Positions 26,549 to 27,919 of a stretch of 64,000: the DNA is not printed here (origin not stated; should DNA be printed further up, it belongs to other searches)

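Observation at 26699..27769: Archaeo-eukaryotic-type DRG (developmentally regulated GTP-binding protein) GTPase with TGS domain in a bacterial context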

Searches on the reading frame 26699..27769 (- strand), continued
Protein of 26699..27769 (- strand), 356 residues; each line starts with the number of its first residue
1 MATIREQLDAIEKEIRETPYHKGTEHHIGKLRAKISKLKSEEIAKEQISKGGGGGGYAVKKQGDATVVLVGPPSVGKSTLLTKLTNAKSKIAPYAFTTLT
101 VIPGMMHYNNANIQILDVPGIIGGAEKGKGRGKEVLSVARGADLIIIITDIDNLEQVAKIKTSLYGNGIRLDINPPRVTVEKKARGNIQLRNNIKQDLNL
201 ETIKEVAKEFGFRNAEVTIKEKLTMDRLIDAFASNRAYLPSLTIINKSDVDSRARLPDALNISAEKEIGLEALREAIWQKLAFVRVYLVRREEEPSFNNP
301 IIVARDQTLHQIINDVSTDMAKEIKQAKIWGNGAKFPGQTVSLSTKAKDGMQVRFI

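Call 17: find_homologous_proteins(query=window:26702-27769:-, max_evalue=1e-10)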
Query window:26702-27769:- (356 aa): 5336 proteins with E <= 1e-10 among 8000 candidates; the best 120 are listed.
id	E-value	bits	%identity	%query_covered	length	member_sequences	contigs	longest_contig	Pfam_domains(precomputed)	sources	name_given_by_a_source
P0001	1.9e-226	768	100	100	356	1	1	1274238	PF01926.30,PF02421.25,PF16897.11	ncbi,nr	ncbi:50S ribosome-binding GTPase [Candidatus Woesebacteria bacterium]|nr:MAG: 50S ribosome-binding G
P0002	4.5e-162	557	71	99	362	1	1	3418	PF01926.30,PF00350.30,PF02421.25,PF16897.11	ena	-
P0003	1.1e-156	539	68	99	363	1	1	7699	PF02824.28,PF01926.30,PF02421.25,PF16897.11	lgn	-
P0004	1.3e-152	526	67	100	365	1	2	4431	PF01926.30,PF02421.25,PF03193.23,PF16897.11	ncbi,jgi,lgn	-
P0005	2.1e-151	522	66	99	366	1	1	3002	PF01926.30,PF00350.30,PF02421.25,PF16897.11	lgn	-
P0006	7.6e-151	520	66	99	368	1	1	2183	PF01926.30,PF02421.25,PF16897.11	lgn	-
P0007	3.3e-150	518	66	98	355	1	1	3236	PF01926.30,PF02421.25,PF16897.11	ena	-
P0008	9.4e-145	500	66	100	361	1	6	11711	PF01926.30,PF02421.25,PF16897.11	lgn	-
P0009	6.2e-142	491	62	100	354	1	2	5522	PF01926.30,PF00350.30,PF02421.25,PF16897.11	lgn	-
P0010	1.5e-139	483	61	100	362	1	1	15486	PF01926.30,PF00350.30,PF02421.25,PF03193.23,PF16897.11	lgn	-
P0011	3.7e-139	482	64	100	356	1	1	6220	PF01926.30,PF00350.30,PF02421.25,PF16897.11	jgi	jgi:hypothetical protein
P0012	4.5e-139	481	59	100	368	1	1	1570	PF01926.30,PF00350.30,PF02421.25,PF03193.23,PF16897.11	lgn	-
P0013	5.7e-139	481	61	99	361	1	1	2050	PF02824.28,PF01926.30,PF00350.30,PF02421.25,PF16897.11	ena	-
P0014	7.1e-139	481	62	99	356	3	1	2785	PF02824.28,PF01926.30,PF02421.25,PF16897.11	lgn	-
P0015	9.9e-139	480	63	100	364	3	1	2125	PF01926.30,PF00350.30,PF02421.25,PF16897.11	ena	-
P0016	1.0e-138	480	60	100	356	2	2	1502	PF01926.30,PF00350.30,PF02421.25,PF16897.11,PF04548.23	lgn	-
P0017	2.0e-138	479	63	99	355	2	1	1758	PF02824.28,PF01926.30,PF02421.25,PF16897.11,PF00071.29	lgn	-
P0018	2.9e-138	479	63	100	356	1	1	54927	PF01926.30,PF00350.30,PF02421.25,PF16897.11,PF00071.29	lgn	-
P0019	3.4e-138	478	63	100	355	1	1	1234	PF01926.30,PF00350.30,PF02421.25,PF16897.11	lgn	-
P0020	3.7e-138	478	63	100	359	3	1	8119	PF01926.30,PF02421.25,PF16897.11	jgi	jgi:uncharacterized protein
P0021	4.7e-138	478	63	100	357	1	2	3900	PF02824.28,PF01926.30,PF00350.30,PF02421.25,PF03193.23,PF16897.11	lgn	-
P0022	7.5e-138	477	61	100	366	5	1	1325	PF01926.30,PF00350.30,PF02421.25,PF16897.11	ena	-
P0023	2.5e-137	476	61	100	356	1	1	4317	PF01926.30,PF02421.25,PF16897.11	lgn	-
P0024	5.4e-137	474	62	100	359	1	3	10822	PF01926.30,PF00350.30,PF02421.25,PF13521.13,PF16897.11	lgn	-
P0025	6.1e-137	474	64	100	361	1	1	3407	PF02824.28,PF01926.30,PF00350.30,PF02421.25,PF03193.23,PF16897.11,PF00071.29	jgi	-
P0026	6.5e-137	474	63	99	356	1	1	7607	PF02824.28,PF01926.30,PF02421.25,PF16897.11,PF00071.29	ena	-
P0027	8.6e-137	474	61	100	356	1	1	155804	PF01926.30,PF00350.30,PF02421.25,PF16897.11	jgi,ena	-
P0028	1.2e-136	473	61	100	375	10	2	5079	PF01926.30,PF00350.30,PF02421.25,PF16897.11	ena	-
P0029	1.3e-136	473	61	99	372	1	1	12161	PF02824.28,PF01926.30,PF02421.25,PF16897.11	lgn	-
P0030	2.1e-136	472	63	99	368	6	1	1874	PF02824.28,PF01926.30,PF02421.25,PF16897.11,PF00071.29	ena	-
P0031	2.5e-136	472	61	100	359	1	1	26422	PF01926.30,PF00350.30,PF02421.25,PF16897.11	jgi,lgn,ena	-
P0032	3.6e-136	472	60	99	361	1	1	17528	PF01926.30,PF00350.30,PF02421.25,PF16897.11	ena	-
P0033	4.6e-136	471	60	100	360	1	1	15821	PF01926.30,PF00350.30,PF02421.25,PF16897.11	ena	-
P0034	5.1e-136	471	60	100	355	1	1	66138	PF01926.30,PF00005.34,PF00350.30,PF02421.25,PF16897.11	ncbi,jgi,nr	ncbi:GTP-binding protein [Candidatus Microgenomates bacterium]|nr:MAG: GTP-binding protein [Candidat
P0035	5.7e-136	471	62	98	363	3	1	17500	PF01926.30,PF00350.30,PF02421.25,PF16897.11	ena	-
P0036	8.9e-136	470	59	100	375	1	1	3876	PF01926.30,PF00350.30,PF02421.25,PF03193.23,PF16897.11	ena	-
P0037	9.8e-136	470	60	100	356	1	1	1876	PF02824.28,PF01926.30,PF02421.25,PF16897.11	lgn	-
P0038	1.0e-135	470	61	98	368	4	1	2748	PF01926.30,PF02421.25,PF03193.23,PF16897.11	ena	-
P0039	1.1e-135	470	59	99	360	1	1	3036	PF01926.30,PF02421.25,PF03193.23,PF16897.11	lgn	-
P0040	1.4e-135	470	60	99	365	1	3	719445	PF01926.30,PF02421.25,PF16897.11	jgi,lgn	-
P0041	2.7e-135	469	60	99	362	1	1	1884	PF01926.30,PF02421.25,PF16897.11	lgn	-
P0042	3.0e-135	469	60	99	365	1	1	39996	PF02824.28,PF01926.30,PF00350.30,PF02421.25,PF16897.11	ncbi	-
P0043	3.1e-135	469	59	100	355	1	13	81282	PF02824.28,PF01926.30,PF00350.30,PF02421.25,PF16897.11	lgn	-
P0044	5.5e-135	468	61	99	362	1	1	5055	PF01926.30,PF00350.30,PF02421.25,PF16897.11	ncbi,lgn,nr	ncbi:50S ribosome-binding GTPase [Candidatus Woesebacteria bacterium]|nr:50S ribosome-binding GTPase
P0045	5.5e-135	468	59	100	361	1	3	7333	PF01926.30,PF00350.30,PF02421.25,PF16897.11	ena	-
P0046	6.0e-135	468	61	100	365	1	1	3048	PF01926.30,PF09439.17,PF00350.30,PF02421.25,PF16897.11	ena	-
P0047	6.9e-135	468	59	99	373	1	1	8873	PF02824.28,PF01926.30,PF00350.30,PF02421.25,PF03193.23,PF16897.11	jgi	-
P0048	7.1e-135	467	60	100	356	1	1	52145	PF01926.30,PF00350.30,PF02421.25,PF16897.11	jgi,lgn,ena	-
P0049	8.7e-135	467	63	100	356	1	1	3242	PF01926.30,PF00350.30,PF02421.25,PF16897.11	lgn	-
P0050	1.7e-134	466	58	100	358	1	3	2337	PF02824.28,PF01926.30,PF09439.17,PF00350.30,PF02421.25,PF16897.11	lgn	-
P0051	1.8e-134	466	61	99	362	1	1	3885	PF01926.30,PF00350.30,PF02421.25,PF16897.11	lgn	-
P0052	2.1e-134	466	60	100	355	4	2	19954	PF01926.30,PF00350.30,PF02421.25,PF16897.11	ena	-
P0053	2.9e-134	465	61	100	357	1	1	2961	PF02824.28,PF01926.30,PF02421.25,PF16897.11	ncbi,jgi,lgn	-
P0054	3.1e-134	465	60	99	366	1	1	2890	PF02824.28,PF01926.30,PF00350.30,PF02421.25,PF16897.11,PF00071.29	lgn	-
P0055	3.3e-134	465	60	99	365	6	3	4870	PF01926.30,PF00350.30,PF02421.25,PF16897.11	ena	-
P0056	4.9e-134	465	62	100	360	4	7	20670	PF01926.30,PF00350.30,PF02421.25,PF16897.11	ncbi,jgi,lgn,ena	-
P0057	5.1e-134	465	60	98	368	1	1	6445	PF01926.30,PF02421.25,PF03193.23,PF16897.11,PF00071.29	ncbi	-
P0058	5.4e-134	465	62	97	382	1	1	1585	PF01926.30,PF00350.30,PF02421.25,PF16897.11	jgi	jgi:small GTP-binding protein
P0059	5.7e-134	464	59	100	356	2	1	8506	PF02824.28,PF01926.30,PF00350.30,PF02421.25,PF16897.11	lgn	-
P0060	5.9e-134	464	59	100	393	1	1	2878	PF01926.30,PF02421.25,PF16897.11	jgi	jgi:small GTP-binding protein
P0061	6.9e-134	464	59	100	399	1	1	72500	PF01926.30,PF02421.25,PF03193.23,PF16897.11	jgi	jgi:uncharacterized protein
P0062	1.2e-133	463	61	99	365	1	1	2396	PF01926.30,PF02421.25,PF16897.11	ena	-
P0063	1.5e-133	463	59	99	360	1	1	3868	PF01926.30,PF02421.25,PF16897.11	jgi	jgi:uncharacterized protein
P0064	2.2e-133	463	59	100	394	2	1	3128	PF01926.30,PF02421.25,PF16897.11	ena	-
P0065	2.5e-133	462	60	100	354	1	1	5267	PF01926.30,PF00350.30,PF02421.25,PF16897.11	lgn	-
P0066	2.5e-133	462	61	99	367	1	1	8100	PF02824.28,PF01926.30,PF02421.25,PF16897.11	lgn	-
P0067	2.6e-133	462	59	98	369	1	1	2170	PF01926.30,PF00350.30,PF02421.25,PF03193.23,PF16897.11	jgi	jgi:hypothetical protein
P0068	2.9e-133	462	59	100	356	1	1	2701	PF01926.30,PF02421.25,PF16897.11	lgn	-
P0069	2.9e-133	462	59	100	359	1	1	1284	PF01926.30,PF00350.30,PF02421.25,PF16897.11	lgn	-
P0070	3.0e-133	462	60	98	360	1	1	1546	PF01926.30,PF00350.30,PF02421.25,PF16897.11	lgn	-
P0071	3.3e-133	462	59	100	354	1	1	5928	PF02824.28,PF01926.30,PF02421.25,PF16897.11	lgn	-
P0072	3.5e-133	462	61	100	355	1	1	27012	PF02824.28,PF01926.30,PF00350.30,PF02421.25,PF16897.11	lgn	-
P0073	3.9e-133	462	60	100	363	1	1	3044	PF01926.30,PF00350.30,PF02421.25,PF16897.11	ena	-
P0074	4.1e-133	462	59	100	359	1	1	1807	PF01926.30,PF00350.30,PF02421.25,PF16897.11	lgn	-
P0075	4.3e-133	462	59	100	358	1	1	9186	PF02824.28,PF01926.30,PF02421.25,PF16897.11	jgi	jgi:ribosome-interacting GTPase 1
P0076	5.4e-133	461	60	100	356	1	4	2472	PF01926.30,PF00350.30,PF02421.25,PF16897.11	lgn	-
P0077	5.9e-133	461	60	100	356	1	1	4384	PF02824.28,PF01926.30,PF00350.30,PF02421.25,PF16897.11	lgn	-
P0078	8.8e-133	461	58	99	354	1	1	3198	PF02824.28,PF01926.30,PF02421.25,PF16897.11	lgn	-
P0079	1.1e-132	460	59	100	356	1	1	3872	PF02824.28,PF01926.30,PF02421.25,PF16897.11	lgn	-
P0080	1.3e-132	460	60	100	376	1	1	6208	PF02824.28,PF01926.30,PF00350.30,PF02421.25,PF16897.11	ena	-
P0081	1.6e-132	460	59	100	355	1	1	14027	PF02824.28,PF01926.30,PF00350.30,PF02421.25,PF16897.11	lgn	-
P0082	1.7e-132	460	60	100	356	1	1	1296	PF01926.30,PF00350.30,PF02421.25,PF16897.11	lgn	-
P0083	1.8e-132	460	60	100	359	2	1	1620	PF01926.30,PF00350.30,PF02421.25,PF16897.11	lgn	-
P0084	2.5e-132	459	58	100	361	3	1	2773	PF02824.28,PF01926.30,PF00350.30,PF02421.25,PF16897.11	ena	-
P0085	2.8e-132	459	58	100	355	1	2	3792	PF01926.30,PF00350.30,PF02421.25,PF16897.11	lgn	-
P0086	2.8e-132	459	59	100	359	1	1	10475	PF01926.30,PF00350.30,PF02421.25,PF16897.11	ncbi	ncbi:MAG: GTPase [Microgenomates group bacterium]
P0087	3.1e-132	459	59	99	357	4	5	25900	PF01926.30,PF00350.30,PF02421.25,PF16897.11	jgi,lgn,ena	-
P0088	3.9e-132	458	59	99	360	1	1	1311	PF01926.30,PF02421.25,PF16897.11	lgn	-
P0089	4.0e-132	458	60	100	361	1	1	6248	PF01926.30,PF00350.30,PF02421.25,PF03193.23,PF16897.11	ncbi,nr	ncbi:50S ribosome-binding GTPase [Candidatus Microgenomates bacterium]|nr:50S ribosome-binding GTPas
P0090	4.9e-132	458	60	100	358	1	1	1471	PF01926.30,PF02421.25,PF16897.11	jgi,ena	-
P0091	5.8e-132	458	58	100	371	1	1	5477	PF02824.28,PF01926.30,PF00350.30,PF02421.25,PF03193.23,PF16897.11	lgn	-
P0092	6.4e-132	458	60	99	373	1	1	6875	PF02824.28,PF01926.30,PF00350.30,PF02421.25,PF16897.11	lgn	-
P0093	6.5e-132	458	55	100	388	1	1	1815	PF01926.30,PF00350.30,PF02421.25,PF16897.11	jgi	-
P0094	7.2e-132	458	59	100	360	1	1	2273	PF01926.30,PF02421.25,PF03193.23,PF16897.11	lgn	-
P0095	7.4e-132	458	60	99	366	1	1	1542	PF02824.28,PF01926.30,PF00350.30,PF02421.25,PF03193.23,PF16897.11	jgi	-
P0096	8.6e-132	457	58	99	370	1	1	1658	PF02824.28,PF01926.30,PF02421.25,PF03193.23,PF16897.11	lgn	-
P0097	8.6e-132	457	59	100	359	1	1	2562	PF01926.30,PF00350.30,PF02421.25,PF16897.11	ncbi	ncbi:MAG: GTPase [Microgenomates group bacterium]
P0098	1.1e-131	457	59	98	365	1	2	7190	PF01926.30,PF00350.30,PF02421.25,PF03193.23,PF16897.11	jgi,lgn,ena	-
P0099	1.3e-131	457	59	100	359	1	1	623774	PF02824.28,PF01926.30,PF02421.25,PF16897.11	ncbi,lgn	-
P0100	1.5e-131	457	61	99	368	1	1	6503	PF02824.28,PF01926.30,PF00350.30,PF02421.25,PF03193.23,PF16897.11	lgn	-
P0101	1.6e-131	456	59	99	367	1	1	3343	PF01926.30,PF00350.30,PF02421.25,PF16897.11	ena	-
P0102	1.6e-131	456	61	100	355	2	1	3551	PF01926.30,PF00350.30,PF02421.25,PF16897.11,PF00071.29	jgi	-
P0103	1.9e-131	456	60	98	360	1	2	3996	PF01926.30,PF02421.25,PF03193.23,PF16897.11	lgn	-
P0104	2.5e-131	456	59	99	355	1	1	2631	PF01926.30,PF02421.25,PF16897.11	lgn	-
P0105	2.6e-131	456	59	99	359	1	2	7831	PF01926.30,PF00350.30,PF02421.25,PF16897.11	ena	-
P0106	2.8e-131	456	59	98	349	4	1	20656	PF01926.30,PF00350.30,PF02421.25,PF16897.11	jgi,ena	-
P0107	3.2e-131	455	59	99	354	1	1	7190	PF01926.30,PF00350.30,PF02421.25,PF16897.11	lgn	-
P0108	3.7e-131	455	58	100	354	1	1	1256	PF01926.30,PF02421.25,PF16897.11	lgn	-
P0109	3.7e-131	455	59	99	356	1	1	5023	PF02824.28,PF01926.30,PF02421.25,PF16897.11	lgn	-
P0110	4.1e-131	455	57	99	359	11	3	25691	PF01926.30,PF00350.30,PF02421.25,PF16897.11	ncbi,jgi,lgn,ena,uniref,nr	ncbi:MAG: GTP-binding protein [Candidatus Woesebacteria bacterium GW2011_GWA1_37_8]|uniref:GTP-bindi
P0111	4.1e-131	455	59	100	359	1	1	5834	PF02824.28,PF01926.30,PF00350.30,PF02421.25,PF16897.11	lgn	-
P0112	6.1e-131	455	61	98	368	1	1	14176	PF01926.30,PF00350.30,PF02421.25,PF03193.23,PF16897.11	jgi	jgi:uncharacterized protein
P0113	6.5e-131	454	59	99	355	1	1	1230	PF02824.28,PF01926.30,PF00350.30,PF02421.25,PF16897.11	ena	-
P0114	6.7e-131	454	59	100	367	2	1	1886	PF01926.30,PF00350.30,PF02421.25,PF03193.23,PF16897.11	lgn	-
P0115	8.8e-131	454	56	100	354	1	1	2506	PF01926.30,PF02421.25,PF16897.11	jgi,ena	-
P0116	1.0e-130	454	60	100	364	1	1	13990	PF02824.28,PF01926.30,PF02421.25,PF03193.23,PF16897.11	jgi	-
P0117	1.2e-130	454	58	100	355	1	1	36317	PF01926.30,PF02421.25,PF16897.11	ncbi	-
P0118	1.2e-130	454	58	100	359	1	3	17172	PF01926.30,PF02421.25,PF16897.11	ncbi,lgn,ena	-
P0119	1.3e-130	453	59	100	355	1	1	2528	PF01926.30,PF02421.25,PF16897.11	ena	-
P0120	1.3e-130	453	60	99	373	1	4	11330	PF01926.30,PF00350.30,PF02421.25,PF03193.23,PF16897.11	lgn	-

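Call 20: find_encoding_contigs(protein=P0001, flank=2000, max_places=3)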
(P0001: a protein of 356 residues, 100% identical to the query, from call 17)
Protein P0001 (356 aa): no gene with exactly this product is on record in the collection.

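Call 32: search_protein_families(library=ncbifam, proteins=[L060:2547-3149:+, L052:4443-4709:+, L052:5377-7494:+, L064:8528-9625:-, L002:3095-4798:-, L055:6472-7515:-, L025:9741-10808:+], max_evalue=1e-10)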
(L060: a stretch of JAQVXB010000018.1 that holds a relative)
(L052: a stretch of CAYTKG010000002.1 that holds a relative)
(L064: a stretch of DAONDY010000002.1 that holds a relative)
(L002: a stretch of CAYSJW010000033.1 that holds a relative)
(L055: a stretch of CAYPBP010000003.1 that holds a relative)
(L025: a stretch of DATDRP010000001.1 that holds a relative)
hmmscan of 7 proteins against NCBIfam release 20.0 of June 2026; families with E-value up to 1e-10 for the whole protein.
L060:2547-3149:+ (200 aa): 6 families
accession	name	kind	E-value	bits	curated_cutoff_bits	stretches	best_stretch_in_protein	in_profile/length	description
NF001810.0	PRK00529.1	subfamily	8.8e-68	227.6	161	1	16-199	3-186/187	elongation factor P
TIGR00038.1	efp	equivalog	9.8e-67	224.2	185.8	1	16-198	1-183/184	elongation factor P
NF003392.1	PRK04542.1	equivalog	8.2e-40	136.7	216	1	18-198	3-186/187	elongation factor P-like protein EfpL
NF011175.0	PRK14578.1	equivalog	2.8e-39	134.5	301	1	16-198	2-186/187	elongation factor P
TIGR02178.1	yeiP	equivalog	4.5e-36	124.7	264.05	1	19-198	3-185/186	elongation factor P-like protein YeiP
NF009090.0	PRK12426.1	equivalog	2.2e-32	112.2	226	1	17-198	3-184/185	elongation factor P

L052:4443-4709:+ (88 aa): 1 family
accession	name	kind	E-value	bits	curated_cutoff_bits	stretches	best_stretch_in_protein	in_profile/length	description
TIGR00952.1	S15_bact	equivalog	1.6e-33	114.8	63.65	1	5-88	3-86/86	30S ribosomal protein S15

L052:5377-7494:+ (705 aa): 11 families
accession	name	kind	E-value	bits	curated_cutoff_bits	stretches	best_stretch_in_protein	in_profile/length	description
NF008805.1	PRK11824.1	equivalog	4.3e-259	861.6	471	1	4-690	3-681/683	polyribonucleotide nucleotidyltransferase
TIGR03591.1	polynuc_phos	equivalog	5e-256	851.5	525.05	1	7-690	2-687/689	polyribonucleotide nucleotidyltransferase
TIGR02696.1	pppGpp_PNP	exception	6.7e-182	606.6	1106.75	1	9-687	16-718/720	guanosine pentaphosphate synthetase I/polyribonucleotide nucleotidyltransferase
TIGR02065.1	ECX1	equivalog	1.1e-42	145.9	318.7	1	315-549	3-226/230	exosome complex exonuclease Rrp41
NF003282.1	PRK04282.1-1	equivalog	3e-13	49.4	280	0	307-357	8-58/267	exosome complex protein Rrp42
NF005208.0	PRK06676.1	equivalog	3.9e-13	49.1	368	1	621-701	270-359/391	30S ribosomal protein S1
NF006363.0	PRK08582.1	equivalog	1.2e-12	48.1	171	1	630-701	6-85/140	S1 domain-containing RNA-binding protein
NF000907.0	PRK00087.1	equivalog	2e-11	42.8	624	1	622-697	556-640/671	bifunctional 4-hydroxy-3-methylbut-2-enyl diphosphate reductase/30S ribosomal protein S1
NF004952.0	PRK06299.1-2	equivalog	6.8e-11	41.2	524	1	622-694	296-378/580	30S ribosomal protein S1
NF005973.0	PRK08059.1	equivalog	8.6e-11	42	148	1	626-703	4-90/123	S1 domain-containing post-transcriptional regulator GSP13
NF040579.1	S1_dom_CvfD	subfamily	9.6e-11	41.9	117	1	628-703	2-86/113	CvfD/Ygs/GSP13 family RNA-binding post-transcriptional regulator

L064:8528-9625:- (365 aa): 3 families
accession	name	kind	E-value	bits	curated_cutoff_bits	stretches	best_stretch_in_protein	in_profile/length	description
TIGR00430.1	Q_tRNA_tgt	equivalog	1e-127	426.1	306.75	1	3-362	23-360/368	tRNA guanosine(34) transglycosylase Tgt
TIGR00449.1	tgt_general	superfamily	3.1e-121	404.7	47.6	1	3-361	23-358/367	tRNA-guanine transglycosylase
TIGR00432.2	arcsn_tRNA_tgt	equivalog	2e-29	102.3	350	1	107-356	101-325/441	tRNA guanosine(15) transglycosylase TgtA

L002:3095-4798:- (567 aa): 3 families
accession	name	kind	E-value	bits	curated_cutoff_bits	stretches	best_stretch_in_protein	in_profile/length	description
NF003792.0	PRK05380.1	equivalog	1.8e-200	667.2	308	2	1-461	3-450/534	CTP synthase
TIGR00337.1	PyrG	equivalog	1.9e-192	640.6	462.75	2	1-461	3-451/526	glutamine hydrolyzing CTP synthase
NF004836.1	PRK06186.1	equivalog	1.5e-33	115.9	260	1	290-424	2-127/228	CTP synthase C-terminal region-related (seleno)protein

L055:6472-7515:- (347 aa): 9 families
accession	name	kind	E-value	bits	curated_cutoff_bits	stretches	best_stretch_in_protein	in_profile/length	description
TIGR01579.1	MiaB-like-C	equivalog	2.6e-83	280.6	357.05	1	18-345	3-357/416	tRNA (N(6)-L-threonylcarbamoyladenosine(37)-C(2))-methylthiotransferase MtaB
TIGR00089.1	TIGR00089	subfamily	3e-80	270.1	251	1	17-346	5-358/429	MiaB/RimO family radical SAM methylthiotransferase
TIGR01574.1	miaB-methiolase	equivalog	9.7e-61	206.1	355.3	1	82-345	97-364/437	tRNA (N6-isopentenyl adenosine(37)-C2)-methylthiotransferase MiaB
TIGR01578.1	MiaB-like-B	hypoth_equivalog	4e-53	180.7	314.7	1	18-345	6-350/421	tRNA (N(6)-L-threonylcarbamoyladenosine(37)-C(2))-methylthiotransferase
TIGR01125.1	TIGR01125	equivalog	2.3e-43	148.8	356.95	1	17-343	5-353/432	30S ribosomal protein S12 methylthiotransferase RimO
NF010916.0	PRK14336.1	equivalog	3.9e-42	144.5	606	1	17-323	7-323/418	tRNA (N6-isopentenyl adenosine(37)-C2)-methylthiotransferase MiaB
TIGR04013.1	B12_SAM_MJ_1487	hypoth_equivalog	3.5e-18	65.6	251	1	131-334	152-367/382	TIGR04013 family B12-binding domain/radical SAM domain-containing protein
TIGR04014.1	B12_SAM_MJ_0865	equivalog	1.4e-17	63.7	360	1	136-346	166-379/434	methyl-coenzyme M reductase glutamine C-methyltransferase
TIGR04479.1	bcpD_PhpK_rSAM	subfamily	3.4e-12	45.5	600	1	132-302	243-408/504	PhpK family radical SAM P-methyltransferase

L025:9741-10808:+ (355 aa): 9 families
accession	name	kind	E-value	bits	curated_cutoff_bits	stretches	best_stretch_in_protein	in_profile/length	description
NF002378.0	PRK01372.1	subfamily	5.6e-27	94.2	243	1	46-333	28-302/305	D-alanine--D-alanine ligase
TIGR01205.1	D_ala_D_alaTIGR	subfamily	1.8e-23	83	245.65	1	77-330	65-315/318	D-alanine--D-alanine ligase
NF002528.0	PRK01966.1-4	subfamily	6e-14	51.6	262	1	96-335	116-361/366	D-alanine--D-alanine ligase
NF002529.0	PRK01966.1-5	equivalog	1.6e-13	50.3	472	1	95-329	101-333/348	D-alanine--D-alanine ligase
NF002527.0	PRK01966.1-3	equivalog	5.9e-13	48.7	310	1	78-330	78-326/332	D-alanine--D-alanine ligase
NF002526.0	PRK01966.1-2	equivalog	2.1e-11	43.3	449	1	90-329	104-344/362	D-alanine--D-alanine ligase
NF011169.0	PRK14571.1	equivalog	4.4e-11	42.7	404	1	52-332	28-295/300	D-alanyl-alanine synthetase A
NF000206.1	D_ala_D_lac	equivalog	8.9e-11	41.4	550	0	89-214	100-221/342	D-alanine--(R)-lactate ligase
NF002525.0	PRK01966.1-1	equivalog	9.6e-11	41.2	457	0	52-328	69-346/364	D-alanine--D-alanine ligase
